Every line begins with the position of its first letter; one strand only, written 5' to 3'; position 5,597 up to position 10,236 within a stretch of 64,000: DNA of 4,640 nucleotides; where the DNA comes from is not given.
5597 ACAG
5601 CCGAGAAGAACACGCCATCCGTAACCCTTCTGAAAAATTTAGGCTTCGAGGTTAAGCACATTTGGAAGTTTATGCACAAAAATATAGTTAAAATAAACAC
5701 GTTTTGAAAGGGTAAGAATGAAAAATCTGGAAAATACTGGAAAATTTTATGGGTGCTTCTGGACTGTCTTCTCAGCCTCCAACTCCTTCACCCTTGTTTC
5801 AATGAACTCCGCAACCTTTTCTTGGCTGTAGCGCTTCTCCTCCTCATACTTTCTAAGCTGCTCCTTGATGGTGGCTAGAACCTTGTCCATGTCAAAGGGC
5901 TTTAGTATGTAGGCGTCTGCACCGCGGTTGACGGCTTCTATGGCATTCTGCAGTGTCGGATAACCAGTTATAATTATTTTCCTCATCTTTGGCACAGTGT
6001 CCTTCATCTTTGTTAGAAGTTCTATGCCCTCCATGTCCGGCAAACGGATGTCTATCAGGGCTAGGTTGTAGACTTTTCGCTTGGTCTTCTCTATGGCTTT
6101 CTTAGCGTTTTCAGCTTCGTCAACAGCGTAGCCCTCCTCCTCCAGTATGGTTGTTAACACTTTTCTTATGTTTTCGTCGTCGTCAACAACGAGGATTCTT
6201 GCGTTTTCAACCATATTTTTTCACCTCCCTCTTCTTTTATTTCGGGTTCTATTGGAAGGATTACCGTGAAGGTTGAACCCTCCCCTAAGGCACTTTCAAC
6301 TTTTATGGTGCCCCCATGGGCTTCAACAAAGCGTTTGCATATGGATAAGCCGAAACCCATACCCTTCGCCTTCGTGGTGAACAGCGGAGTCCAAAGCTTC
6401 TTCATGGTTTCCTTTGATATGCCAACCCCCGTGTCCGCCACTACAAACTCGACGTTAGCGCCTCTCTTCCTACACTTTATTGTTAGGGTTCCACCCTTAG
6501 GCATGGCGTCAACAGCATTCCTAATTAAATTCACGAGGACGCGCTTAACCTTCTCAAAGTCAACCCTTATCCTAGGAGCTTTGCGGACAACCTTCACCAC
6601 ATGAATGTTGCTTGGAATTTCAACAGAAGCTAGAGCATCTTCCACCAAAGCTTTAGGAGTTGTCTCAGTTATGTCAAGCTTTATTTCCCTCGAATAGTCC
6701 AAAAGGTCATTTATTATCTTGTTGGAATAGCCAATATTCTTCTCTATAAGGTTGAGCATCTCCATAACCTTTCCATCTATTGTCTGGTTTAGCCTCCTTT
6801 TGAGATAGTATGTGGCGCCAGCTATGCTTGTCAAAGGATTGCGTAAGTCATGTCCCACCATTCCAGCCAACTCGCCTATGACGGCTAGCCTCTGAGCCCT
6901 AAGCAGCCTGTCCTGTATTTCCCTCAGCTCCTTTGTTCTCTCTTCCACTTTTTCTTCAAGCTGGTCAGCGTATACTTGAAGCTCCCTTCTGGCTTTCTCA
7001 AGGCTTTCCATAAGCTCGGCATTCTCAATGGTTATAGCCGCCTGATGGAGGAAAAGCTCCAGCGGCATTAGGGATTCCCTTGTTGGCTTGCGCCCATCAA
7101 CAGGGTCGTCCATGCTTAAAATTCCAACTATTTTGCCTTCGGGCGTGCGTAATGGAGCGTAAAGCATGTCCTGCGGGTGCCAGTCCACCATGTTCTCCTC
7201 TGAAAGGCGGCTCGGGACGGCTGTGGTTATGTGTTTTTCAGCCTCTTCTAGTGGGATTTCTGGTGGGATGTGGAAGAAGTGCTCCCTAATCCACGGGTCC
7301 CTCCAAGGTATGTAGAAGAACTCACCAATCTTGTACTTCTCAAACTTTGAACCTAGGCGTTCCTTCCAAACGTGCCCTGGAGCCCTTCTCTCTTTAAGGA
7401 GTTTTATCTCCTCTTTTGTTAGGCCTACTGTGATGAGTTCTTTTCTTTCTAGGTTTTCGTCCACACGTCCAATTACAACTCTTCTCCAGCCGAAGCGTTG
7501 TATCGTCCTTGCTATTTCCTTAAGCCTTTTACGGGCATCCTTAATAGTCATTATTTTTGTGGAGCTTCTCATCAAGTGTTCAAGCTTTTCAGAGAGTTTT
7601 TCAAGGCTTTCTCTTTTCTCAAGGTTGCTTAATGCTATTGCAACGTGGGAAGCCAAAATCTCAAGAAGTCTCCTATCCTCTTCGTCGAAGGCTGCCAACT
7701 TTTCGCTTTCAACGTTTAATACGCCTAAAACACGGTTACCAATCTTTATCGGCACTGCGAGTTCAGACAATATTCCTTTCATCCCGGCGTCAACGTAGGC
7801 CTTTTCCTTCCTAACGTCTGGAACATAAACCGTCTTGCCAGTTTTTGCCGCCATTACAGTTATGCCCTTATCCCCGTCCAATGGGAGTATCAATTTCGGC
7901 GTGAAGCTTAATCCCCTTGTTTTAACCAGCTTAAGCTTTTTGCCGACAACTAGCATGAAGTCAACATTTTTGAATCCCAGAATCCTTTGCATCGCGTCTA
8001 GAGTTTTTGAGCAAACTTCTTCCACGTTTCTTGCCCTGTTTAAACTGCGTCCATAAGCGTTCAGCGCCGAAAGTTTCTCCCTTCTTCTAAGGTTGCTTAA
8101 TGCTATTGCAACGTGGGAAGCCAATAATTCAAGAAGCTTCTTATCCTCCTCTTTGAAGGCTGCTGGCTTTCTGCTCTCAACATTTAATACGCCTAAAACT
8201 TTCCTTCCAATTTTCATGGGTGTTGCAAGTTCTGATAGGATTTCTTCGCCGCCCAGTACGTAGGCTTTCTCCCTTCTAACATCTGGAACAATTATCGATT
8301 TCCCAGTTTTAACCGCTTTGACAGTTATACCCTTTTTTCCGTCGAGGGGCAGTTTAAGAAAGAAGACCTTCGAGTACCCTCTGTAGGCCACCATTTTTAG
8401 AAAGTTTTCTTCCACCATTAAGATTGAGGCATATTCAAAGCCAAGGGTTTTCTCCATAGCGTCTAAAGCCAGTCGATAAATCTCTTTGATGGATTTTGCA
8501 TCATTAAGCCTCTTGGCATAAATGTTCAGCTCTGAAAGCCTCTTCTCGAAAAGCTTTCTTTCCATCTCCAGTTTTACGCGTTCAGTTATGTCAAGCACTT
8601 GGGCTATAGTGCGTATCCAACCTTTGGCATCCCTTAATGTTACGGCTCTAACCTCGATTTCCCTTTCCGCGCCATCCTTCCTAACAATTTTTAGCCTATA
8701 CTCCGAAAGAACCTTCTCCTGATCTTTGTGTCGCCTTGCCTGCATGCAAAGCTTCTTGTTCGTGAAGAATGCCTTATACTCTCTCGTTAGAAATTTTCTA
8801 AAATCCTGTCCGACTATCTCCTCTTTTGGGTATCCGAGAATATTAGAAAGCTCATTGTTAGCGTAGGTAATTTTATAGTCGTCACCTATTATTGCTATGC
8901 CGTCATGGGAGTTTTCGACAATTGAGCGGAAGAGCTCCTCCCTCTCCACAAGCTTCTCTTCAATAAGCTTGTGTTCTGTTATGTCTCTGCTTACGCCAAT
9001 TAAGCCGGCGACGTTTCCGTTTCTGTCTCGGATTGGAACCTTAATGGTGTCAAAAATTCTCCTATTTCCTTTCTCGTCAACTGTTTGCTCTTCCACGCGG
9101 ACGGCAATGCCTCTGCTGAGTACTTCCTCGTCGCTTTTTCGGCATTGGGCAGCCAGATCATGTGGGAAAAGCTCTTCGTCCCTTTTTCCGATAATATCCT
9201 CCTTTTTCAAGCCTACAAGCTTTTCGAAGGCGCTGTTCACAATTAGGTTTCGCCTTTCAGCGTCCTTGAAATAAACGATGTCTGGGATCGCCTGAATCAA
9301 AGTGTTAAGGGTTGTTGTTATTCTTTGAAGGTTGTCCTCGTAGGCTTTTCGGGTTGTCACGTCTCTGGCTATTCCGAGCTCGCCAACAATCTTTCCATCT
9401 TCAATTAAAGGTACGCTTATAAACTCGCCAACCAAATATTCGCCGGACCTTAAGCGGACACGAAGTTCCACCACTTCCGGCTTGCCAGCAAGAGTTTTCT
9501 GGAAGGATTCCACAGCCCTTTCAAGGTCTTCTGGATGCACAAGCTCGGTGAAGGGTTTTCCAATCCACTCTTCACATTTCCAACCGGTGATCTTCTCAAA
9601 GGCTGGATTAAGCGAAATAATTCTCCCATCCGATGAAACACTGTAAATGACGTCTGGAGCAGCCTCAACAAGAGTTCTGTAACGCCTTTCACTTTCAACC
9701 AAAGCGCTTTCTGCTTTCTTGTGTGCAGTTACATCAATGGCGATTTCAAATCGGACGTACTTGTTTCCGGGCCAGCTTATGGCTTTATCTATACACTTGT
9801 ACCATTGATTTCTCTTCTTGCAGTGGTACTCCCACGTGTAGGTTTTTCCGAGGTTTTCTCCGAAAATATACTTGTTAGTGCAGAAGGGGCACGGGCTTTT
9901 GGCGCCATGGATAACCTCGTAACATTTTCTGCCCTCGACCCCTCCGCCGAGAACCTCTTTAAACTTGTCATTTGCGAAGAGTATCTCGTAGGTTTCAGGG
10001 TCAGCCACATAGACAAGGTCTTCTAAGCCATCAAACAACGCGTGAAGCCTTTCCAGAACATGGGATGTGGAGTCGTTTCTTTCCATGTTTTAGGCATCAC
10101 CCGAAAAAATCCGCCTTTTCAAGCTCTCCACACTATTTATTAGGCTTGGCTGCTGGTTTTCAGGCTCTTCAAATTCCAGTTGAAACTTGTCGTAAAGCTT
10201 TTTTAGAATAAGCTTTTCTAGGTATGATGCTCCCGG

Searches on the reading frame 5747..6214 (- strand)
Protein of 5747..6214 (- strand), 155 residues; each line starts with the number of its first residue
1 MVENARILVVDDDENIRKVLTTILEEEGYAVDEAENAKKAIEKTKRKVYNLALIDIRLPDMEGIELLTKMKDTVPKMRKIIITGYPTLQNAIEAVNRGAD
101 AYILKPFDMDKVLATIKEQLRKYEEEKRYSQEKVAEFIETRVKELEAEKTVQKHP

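Call 46: search_protein_families(library=pfam, proteins=[window:5747-6214:-], max_evalue=0.001)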
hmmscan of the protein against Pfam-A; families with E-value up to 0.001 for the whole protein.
window:5747-6214:- (155 aa): 1 family
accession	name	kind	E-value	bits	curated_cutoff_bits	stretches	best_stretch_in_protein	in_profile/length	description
PF00072.30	Response_reg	-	6.1e-30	104.1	30.2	1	7-116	1-110/111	Response regulator receiver domain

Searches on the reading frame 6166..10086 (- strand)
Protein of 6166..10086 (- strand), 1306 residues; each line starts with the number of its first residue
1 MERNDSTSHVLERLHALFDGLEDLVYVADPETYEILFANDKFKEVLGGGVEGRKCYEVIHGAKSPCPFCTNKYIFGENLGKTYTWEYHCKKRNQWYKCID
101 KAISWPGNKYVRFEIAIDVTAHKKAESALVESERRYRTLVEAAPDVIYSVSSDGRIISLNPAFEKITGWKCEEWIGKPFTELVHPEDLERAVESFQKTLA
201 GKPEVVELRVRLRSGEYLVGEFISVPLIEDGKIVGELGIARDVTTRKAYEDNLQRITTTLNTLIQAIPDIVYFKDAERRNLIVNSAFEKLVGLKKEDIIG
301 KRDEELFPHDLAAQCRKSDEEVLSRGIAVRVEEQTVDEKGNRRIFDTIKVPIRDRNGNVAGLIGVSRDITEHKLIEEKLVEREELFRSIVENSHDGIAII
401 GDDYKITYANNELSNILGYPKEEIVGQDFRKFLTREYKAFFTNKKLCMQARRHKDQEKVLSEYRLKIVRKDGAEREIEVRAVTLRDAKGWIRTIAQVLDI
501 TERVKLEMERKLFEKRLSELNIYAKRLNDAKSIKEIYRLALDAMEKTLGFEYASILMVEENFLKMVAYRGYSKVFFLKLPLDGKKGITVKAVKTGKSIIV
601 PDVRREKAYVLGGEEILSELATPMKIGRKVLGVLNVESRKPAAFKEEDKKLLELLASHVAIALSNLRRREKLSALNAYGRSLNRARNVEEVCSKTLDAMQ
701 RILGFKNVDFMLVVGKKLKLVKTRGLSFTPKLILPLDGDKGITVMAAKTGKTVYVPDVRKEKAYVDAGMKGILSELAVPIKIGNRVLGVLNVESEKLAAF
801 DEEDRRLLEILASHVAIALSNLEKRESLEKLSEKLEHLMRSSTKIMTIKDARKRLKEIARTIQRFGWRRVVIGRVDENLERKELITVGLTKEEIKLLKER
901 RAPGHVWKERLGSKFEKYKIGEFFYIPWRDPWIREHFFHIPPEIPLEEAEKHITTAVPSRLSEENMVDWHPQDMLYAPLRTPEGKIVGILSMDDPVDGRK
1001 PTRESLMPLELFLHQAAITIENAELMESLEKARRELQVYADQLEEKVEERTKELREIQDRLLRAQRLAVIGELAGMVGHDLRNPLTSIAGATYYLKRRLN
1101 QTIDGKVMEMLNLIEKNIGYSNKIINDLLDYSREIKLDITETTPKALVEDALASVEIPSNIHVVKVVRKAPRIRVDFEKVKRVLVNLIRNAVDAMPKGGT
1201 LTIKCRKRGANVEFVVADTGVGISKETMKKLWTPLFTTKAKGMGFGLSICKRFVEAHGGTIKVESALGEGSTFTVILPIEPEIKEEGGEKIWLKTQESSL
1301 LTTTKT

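Call 46: search_protein_families(library=pfam, proteins=[window:6166-10086:-], max_evalue=0.001)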
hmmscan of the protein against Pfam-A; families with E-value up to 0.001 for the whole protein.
window:6166-10086:- (1306 aa): 16 families
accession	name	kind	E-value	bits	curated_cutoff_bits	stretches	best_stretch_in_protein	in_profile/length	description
PF08448.16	PAS_4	-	2.6e-52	176.1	23.1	3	266-372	3-108/110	PAS fold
PF13185.12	GAF_2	-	3e-50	170.4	28.6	2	531-663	2-135/136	GAF domain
PF00989.32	PAS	-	1.3e-46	157.6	22.6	3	135-243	2-113/113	PAS fold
PF13426.13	PAS_9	-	7.3e-44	148.7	27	3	269-371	2-103/103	PAS domain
PF01590.32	GAF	-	6.1e-36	124.3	22.4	2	688-819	2-133/133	GAF domain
PF13492.12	GAF_3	-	2.5e-30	105.9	27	2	688-821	2-129/129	GAF domain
PF13188.13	PAS_8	-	5.8e-30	102.6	21.8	3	384-434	1-52/65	PAS domain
PF08447.18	PAS_3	-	1.2e-26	93.2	25.6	3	156-235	1-84/89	PAS fold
PF02518.31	HATPase_c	-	2.8e-26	92.6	26.4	1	1178-1280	4-110/111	Histidine kinase-, DNA gyrase B-, and HSP90-like ATPase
PF00512.31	HisKA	-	5.9e-10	39.5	26.9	1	1071-1133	3-62/66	His Kinase A (phospho-acceptor) domain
PF11849.14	DUF3369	-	7.8e-08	33.2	27.2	0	744-823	84-163/168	Domain of unknown function (DUF3369)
PF12860.13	PAS_7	-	2.3e-06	28.2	27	0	391-506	2-113/115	PAS fold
PF14598.12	PAS_11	-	1.9e-05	25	25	1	151-214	9-71/109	PAS domain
PF10090.15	HPTransfase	-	8.6e-05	22.7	22.9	1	1180-1221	32-73/123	Histidine phosphotransferase C-terminal domain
PF24820.1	Diguanyl_cycl_sensor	-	0.00019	21.8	28.1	0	394-479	6-91/109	Diguanylate cyclase-like sensor domain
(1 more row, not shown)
